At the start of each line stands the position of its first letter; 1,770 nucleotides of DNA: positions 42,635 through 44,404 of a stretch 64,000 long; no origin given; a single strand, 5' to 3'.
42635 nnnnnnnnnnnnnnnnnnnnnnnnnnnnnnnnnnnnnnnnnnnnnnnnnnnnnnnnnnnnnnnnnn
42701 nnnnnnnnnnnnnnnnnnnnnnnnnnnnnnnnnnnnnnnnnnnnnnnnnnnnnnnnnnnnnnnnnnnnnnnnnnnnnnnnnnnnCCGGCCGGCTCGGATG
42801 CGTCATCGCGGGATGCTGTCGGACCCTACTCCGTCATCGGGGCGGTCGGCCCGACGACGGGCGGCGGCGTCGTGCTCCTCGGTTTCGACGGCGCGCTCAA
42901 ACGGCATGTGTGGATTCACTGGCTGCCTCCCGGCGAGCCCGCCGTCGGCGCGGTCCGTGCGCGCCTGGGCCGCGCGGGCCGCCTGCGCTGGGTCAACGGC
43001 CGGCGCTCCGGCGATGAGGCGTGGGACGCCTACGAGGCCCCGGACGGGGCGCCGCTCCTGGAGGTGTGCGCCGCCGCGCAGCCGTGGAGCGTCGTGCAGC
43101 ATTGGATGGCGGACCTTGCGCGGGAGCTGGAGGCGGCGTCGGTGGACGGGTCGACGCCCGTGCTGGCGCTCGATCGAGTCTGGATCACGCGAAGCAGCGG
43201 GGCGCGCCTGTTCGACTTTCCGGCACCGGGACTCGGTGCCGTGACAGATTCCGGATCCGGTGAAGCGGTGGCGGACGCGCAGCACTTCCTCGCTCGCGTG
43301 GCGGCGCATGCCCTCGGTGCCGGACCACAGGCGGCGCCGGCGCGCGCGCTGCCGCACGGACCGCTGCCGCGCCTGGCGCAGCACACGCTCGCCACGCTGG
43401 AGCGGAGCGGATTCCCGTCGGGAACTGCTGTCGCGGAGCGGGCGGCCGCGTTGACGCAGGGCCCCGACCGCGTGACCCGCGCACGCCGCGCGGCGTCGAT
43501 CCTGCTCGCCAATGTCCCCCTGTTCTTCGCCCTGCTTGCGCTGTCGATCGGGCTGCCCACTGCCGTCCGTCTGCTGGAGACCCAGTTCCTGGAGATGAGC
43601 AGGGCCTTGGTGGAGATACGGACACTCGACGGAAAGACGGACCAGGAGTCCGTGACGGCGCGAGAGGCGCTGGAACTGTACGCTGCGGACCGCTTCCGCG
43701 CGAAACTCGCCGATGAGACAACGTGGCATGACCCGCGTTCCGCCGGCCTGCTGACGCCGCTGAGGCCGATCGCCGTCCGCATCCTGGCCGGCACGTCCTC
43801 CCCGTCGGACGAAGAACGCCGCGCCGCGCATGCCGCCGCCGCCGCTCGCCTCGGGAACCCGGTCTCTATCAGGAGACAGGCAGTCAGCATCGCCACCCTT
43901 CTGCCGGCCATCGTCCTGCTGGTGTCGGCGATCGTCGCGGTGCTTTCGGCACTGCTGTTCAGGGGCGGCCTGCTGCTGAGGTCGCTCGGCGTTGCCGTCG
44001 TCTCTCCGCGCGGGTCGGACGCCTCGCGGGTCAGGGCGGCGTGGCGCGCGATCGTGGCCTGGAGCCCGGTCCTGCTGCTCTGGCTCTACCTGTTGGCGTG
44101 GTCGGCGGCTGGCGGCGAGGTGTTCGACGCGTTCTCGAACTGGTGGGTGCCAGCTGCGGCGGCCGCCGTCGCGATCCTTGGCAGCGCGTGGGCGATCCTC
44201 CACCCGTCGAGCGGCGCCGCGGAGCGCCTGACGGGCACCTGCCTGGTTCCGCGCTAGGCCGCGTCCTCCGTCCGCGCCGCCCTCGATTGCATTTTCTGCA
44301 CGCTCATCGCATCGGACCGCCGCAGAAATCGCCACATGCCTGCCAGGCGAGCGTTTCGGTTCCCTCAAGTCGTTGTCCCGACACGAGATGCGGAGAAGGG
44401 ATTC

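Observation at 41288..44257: Kinase-RDD-pseudokinase-RDD: an unusual four-module membrane Ser/Thr kinase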

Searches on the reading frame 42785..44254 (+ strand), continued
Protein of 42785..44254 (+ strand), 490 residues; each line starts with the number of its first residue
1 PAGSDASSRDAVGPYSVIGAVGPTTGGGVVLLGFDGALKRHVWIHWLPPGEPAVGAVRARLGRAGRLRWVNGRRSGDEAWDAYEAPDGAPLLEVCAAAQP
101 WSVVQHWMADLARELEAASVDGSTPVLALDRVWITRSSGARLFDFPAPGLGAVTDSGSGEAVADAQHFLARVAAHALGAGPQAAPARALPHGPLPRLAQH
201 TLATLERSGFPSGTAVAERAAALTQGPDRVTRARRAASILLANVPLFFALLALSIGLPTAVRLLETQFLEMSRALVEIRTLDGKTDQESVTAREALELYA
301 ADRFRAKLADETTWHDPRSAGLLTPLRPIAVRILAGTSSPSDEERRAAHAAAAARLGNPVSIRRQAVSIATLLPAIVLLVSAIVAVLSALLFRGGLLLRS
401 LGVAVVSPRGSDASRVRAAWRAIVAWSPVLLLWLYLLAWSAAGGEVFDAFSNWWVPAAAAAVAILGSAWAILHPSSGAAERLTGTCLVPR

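Call 43: search_protein_families(library=pfam, proteins=[L063:8610-9092:+, L069:2130-2582:+, L001:8661-9443:+, L009:7759-8601:+, L010:2202-3044:+, L057:8712-9509:+, L037:8658-9479:+, L015:8667-9482:+, L008:8652-9464:+, L019:8664-9566:+], max_evalue=1)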
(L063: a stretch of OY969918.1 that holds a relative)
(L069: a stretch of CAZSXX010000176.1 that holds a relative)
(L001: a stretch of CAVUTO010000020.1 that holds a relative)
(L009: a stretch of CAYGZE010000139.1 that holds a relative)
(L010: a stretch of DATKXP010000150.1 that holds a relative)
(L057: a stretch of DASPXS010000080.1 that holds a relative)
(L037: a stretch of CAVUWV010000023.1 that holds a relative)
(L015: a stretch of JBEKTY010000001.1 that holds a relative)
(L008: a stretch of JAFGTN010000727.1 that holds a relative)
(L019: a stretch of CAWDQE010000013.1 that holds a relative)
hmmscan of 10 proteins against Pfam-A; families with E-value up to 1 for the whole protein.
L063:8610-9092:+ (161 aa): 1 family
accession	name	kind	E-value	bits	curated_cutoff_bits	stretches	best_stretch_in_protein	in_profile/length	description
PF06271.18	RDD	-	0.00055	20.7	24.1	1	48-155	41-137/137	RDD family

L069:2130-2582:+ (151 aa): 1 family
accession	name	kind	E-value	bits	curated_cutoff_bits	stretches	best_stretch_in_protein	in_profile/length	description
PF06271.18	RDD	-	0.012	16.4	24.1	1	21-143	20-135/137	RDD family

L001:8661-9443:+ (261 aa): 0 families

L009:7759-8601:+ (281 aa): 2 families
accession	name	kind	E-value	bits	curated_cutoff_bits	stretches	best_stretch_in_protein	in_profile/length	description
PF18215.6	Rtt106_N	-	0.21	11.6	26.3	1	101-121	3-23/45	Histone chaperone Rtt106 N-terminal domain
PF06271.18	RDD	-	0.23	12.2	24.1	1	161-274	53-136/137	RDD family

L010:2202-3044:+ (281 aa): 1 family
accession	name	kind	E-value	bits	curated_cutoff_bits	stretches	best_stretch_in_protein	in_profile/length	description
PF06271.18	RDD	-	0.002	18.9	24.1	1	158-275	55-137/137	RDD family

L057:8712-9509:+ (266 aa): 0 families

L037:8658-9479:+ (274 aa): 1 family
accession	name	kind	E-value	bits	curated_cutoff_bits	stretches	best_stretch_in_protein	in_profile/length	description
PF06271.18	RDD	-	0.04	14.6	24.1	1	189-268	77-137/137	RDD family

L015:8667-9482:+ (272 aa): 0 families

L008:8652-9464:+ (271 aa): 0 families

L019:8664-9566:+ (301 aa): 0 families

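Call 54: search_protein_families(library=ncbifam, proteins=[L063:5592-6311:+, L008:5418-6161:+], max_evalue=0.01)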
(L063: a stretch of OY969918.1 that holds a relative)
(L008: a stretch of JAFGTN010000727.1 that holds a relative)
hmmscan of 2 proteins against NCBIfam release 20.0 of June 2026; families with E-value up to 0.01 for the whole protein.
L063:5592-6311:+ (240 aa): 2 families
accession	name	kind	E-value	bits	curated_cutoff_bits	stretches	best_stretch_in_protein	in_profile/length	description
NF010500.0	PRK13919.1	subfamily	0.00062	20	226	1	29-106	22-96/186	putative RNA polymerase sigma E protein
TIGR02937.1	sigma70-ECF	superfamily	0.0035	17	42.9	1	30-157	1-119/165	sigma-70 family RNA polymerase sigma factor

L008:5418-6161:+ (248 aa): 15 families
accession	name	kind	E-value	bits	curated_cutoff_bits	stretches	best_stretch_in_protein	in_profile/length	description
TIGR02937.1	sigma70-ECF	superfamily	1.7e-12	47.3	42.9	1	37-216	1-160/165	sigma-70 family RNA polymerase sigma factor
NF009172.0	PRK12519.1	subfamily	1.1e-05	25.1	222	1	54-97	46-86/194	RNA polymerase sigma factor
TIGR02989.1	Sig-70_gvs1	subfamily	1.3e-05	25.2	124.55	0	40-78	4-42/158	RNA polymerase sigma-70 factor, Rhodopirellula/Verrucomicrobium family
NF058625.1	sigma_PG0214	equivalog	8.2e-05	22.4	130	1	50-221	17-161/170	GFO_1088 family ECF-type sigma factor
NF007229.0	PRK09647.1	equivalog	0.00022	20.6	265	1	62-229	69-210/220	RNA polymerase sigma factor SigE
NF009165.0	PRK12512.1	equivalog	0.00025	20.7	198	1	193-216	151-174/184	RNA polymerase sigma factor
TIGR02985.1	Sig70_bacteroi1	subfamily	0.0003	21.1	126.4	1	44-179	8-131/162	RNA polymerase sigma-70 factor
NF008888.0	PRK11922.1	equivalog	0.00033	20.4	204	1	135-231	121-206/231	RNA polymerase sigma factor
NF009191.0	PRK12539.1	subfamily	0.00054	19.5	171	0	191-213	149-171/185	sigma-70 family RNA polymerase sigma factor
TIGR02950.1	SigM_subfam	subfamily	0.00063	19.6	147.95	1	43-218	6-155/159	RNA polymerase sigma factor, SigM family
NF010500.0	PRK13919.1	subfamily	0.002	18.3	226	0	36-107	22-91/186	putative RNA polymerase sigma E protein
NF009166.1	PRK12513.1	equivalog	0.0021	17.8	206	1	37-166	22-142/193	RNA polymerase sigma factor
NF009185.0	PRK12533.1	equivalog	0.0024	17.5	248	1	59-224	51-196/231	RNA polymerase sigma factor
TIGR02952.1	Sig70_famx2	equivalog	0.0078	16.1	206.45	0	34-212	8-161/170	ECF subfamily RNA polymerase sigma factor, BldN family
NF007216.0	PRK09638.1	equivalog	0.0096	15.7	194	0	36-73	17-54/180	RNA polymerase sigma factor SigY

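Call 56: find_encoding_contigs(protein=P0005, flank=8000, max_places=2)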
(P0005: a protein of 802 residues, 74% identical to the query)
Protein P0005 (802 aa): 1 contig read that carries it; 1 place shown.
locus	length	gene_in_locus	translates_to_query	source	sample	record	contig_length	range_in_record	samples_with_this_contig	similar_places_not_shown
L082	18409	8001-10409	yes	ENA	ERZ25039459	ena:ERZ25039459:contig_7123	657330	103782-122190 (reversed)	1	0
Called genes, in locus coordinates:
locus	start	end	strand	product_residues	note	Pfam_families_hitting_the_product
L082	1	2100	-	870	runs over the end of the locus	PF12704:MacB_PCD, PF02687:FtsX, PF12704:MacB_PCD, PF02687:FtsX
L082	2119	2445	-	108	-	PF03551:PadR, PF13601:HTH_34 (weak)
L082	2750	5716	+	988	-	PF02837:Glyco_hydro_2_N, PF22666:Glyco_hydro_2_N2, PF00703:Glyco_hydro_2, PF02836:Glyco_hydro_2_C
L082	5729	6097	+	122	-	PF11009:BrxC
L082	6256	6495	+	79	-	PF01253:SUI1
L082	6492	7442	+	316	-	PF13428:TPR_14 (faint), PF14559:TPR_19 (faint), PF13176:TPR_7 (faint), PF13432:TPR_16 (weak), PF00515:TPR_1 (weak), PF07719:TPR_2, PF13181:TPR_8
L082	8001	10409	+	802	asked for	PF00069:Pkinase, PF07714:PK_Tyr_Ser-Thr (weak), PF06271:RDD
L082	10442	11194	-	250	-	PF01522:Polysacc_deac_1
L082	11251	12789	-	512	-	PF01943:Polysacc_synt, PF13440:Polysacc_synt_3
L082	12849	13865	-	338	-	PF03401:TctC (faint), PF04069:OpuAC (faint), PF09084:NMT1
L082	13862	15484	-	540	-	-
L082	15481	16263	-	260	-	PF00528:BPD_transp_1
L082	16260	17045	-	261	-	PF00005:ABC_tran, PF13304:AAA_21 (faint)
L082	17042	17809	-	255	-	PF00528:BPD_transp_1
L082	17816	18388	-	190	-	PF25183:OMP_b-brl_4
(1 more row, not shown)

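Call 69: search_protein_families(library=pfam, proteins=[L006:9444-11045:+, L026:9456-11042:+, P0171], max_evalue=0.001)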
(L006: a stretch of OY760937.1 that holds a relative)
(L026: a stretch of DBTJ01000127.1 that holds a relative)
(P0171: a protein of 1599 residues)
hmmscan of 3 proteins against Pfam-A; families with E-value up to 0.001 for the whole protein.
L006:9444-11045:+ (534 aa): 6 families
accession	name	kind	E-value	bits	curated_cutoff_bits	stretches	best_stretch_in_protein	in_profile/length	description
PF00578.27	AhpC-TSA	-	8.1e-13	48.8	26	1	402-515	7-122/124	AhpC/TSA family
PF13905.12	Thioredoxin_8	-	5.1e-11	43.2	27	1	420-514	1-94/94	Thioredoxin-like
PF08534.16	Redoxin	-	8.3e-11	42.3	26.6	1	403-523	9-137/148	Redoxin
PF13620.12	CarboxypepD_reg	-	3.1e-09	37.5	32.3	1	169-218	6-52/82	Carboxypeptidase regulatory-like domain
PF14686.12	fn3_3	-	6.6e-06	26.3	24.4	0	311-343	17-49/75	Polysaccharide lyase family 4, domain II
PF09430.16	EMC7_beta-sandw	-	4.1e-05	24.2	26.6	0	322-346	22-46/122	ER membrane protein complex subunit 7, beta-sandwich domain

L026:9456-11042:+ (529 aa): 7 families
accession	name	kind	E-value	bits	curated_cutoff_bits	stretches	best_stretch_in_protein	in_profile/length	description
PF13905.12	Thioredoxin_8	-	5e-11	43.2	27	1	417-511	1-94/94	Thioredoxin-like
PF13620.12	CarboxypepD_reg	-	8.3e-11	42.5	32.3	0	184-215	23-52/82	Carboxypeptidase regulatory-like domain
PF00578.27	AhpC-TSA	-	4.7e-10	39.9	26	1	400-513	8-123/124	AhpC/TSA family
PF08534.16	Redoxin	-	3.5e-08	33.8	26.6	1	400-518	9-135/148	Redoxin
PF09430.16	EMC7_beta-sandw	-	1.6e-06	28.7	26.6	0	186-216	15-44/122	ER membrane protein complex subunit 7, beta-sandwich domain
PF14686.12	fn3_3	-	3.8e-05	23.8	24.4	0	313-340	21-50/75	Polysaccharide lyase family 4, domain II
PF07495.19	Y_Y_Y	-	0.00033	20.9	26.6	0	199-216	26-43/65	Y_Y_Y domain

P0171 (1599 aa): 10 families
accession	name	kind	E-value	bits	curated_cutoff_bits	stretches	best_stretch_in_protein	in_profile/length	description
PF00069.31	Pkinase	-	6.3e-45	154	31.7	1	91-343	1-256/263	Protein kinase domain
PF07714.23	PK_Tyr_Ser-Thr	-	4.1e-31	108.7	23.1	1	93-339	3-249/258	Protein tyrosine and serine/threonine kinase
PF06271.18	RDD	-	8.4e-21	75.1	24.1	1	360-519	2-137/137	RDD family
PF13620.12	CarboxypepD_reg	-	1.7e-10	41.5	32.3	1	1235-1282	10-53/82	Carboxypeptidase regulatory-like domain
PF00578.27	AhpC-TSA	-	3.4e-07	30.7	26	1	1468-1532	9-73/124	AhpC/TSA family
PF14531.12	Kinase-like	-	1.6e-05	24.8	25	0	194-293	151-252/289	Kinase-like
PF13905.12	Thioredoxin_8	-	4e-05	24.3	27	1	1484-1533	1-50/94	Thioredoxin-like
PF08534.16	Redoxin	-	7.6e-05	23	26.6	1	1471-1531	15-75/148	Redoxin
PF09430.16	EMC7_beta-sandw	-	0.00022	21.9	26.6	0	1385-1410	22-47/122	ER membrane protein complex subunit 7, beta-sandwich domain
PF14686.12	fn3_3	-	0.00054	20.1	24.4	0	1263-1282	31-50/75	Polysaccharide lyase family 4, domain II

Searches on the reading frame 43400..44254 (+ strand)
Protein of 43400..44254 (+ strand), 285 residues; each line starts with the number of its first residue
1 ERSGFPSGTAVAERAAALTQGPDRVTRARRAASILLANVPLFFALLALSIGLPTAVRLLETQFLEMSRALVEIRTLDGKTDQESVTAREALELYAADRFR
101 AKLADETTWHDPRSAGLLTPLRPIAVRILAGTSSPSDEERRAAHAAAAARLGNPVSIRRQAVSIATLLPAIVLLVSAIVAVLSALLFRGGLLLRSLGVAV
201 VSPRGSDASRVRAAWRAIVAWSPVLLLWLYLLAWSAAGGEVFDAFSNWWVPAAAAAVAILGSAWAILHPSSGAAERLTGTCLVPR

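Call 4: search_protein_families(library=pfam, proteins=[window:43400-44254:+], max_evalue=10)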
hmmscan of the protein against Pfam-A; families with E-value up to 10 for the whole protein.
window:43400-44254:+ (285 aa): 1 family
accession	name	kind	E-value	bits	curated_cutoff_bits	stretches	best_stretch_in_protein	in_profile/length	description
PF13368.11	Toprim_C_rpt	-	0.16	12.4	22.3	1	74-98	26-50/57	Topoisomerase C-terminal repeat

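Call 41: search_protein_families(library=pfam, alignment_id=A3, max_evalue=1)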
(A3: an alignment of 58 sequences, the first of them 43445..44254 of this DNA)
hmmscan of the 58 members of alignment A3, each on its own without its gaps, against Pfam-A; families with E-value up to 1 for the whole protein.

A. member 1, window:43445-44254:+ (270 aa): 1 family
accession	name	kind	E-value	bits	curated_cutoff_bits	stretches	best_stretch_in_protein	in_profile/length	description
PF13368.11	Toprim_C_rpt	-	0.15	12.4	22.3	1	59-83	26-50/57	Topoisomerase C-terminal repeat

B. families by the number of members that match (of 58 scanned): 22 families
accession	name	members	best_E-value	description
PF06271.18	RDD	32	1.3e-07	RDD family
PF09636.16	XkdW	4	0.02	XkdW protein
PF19592.4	DUF6097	2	0.044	Family of unknown function (DUF6097)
PF13163.11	DUF3999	2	0.11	Protein of unknown function (DUF3999)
PF12712.13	DUF3805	2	0.13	Domain of unknown function (DUF3805)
PF20237.3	DUF6594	1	0.0019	Family of unknown function (DUF6594)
PF03006.26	HlyIII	1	0.0087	Haemolysin-III related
PF19736.4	DUF6226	1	0.011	Family of unknown function (DUF6226)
PF13858.11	DUF4199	1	0.017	Protein of unknown function (DUF4199)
PF23598.1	LRR_14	1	0.035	Leucine-rich repeat region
PF20337.3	DUF6632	1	0.038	Family of unknown function (DUF6632)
PF14017.11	DUF4233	1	0.047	Protein of unknown function (DUF4233)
PF11003.13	DUF2842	1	0.073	Protein of unknown function (DUF2842)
PF20389.3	DUF6684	1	0.085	Family of unknown function (DUF6684)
PF13368.11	Toprim_C_rpt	1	0.15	Topoisomerase C-terminal repeat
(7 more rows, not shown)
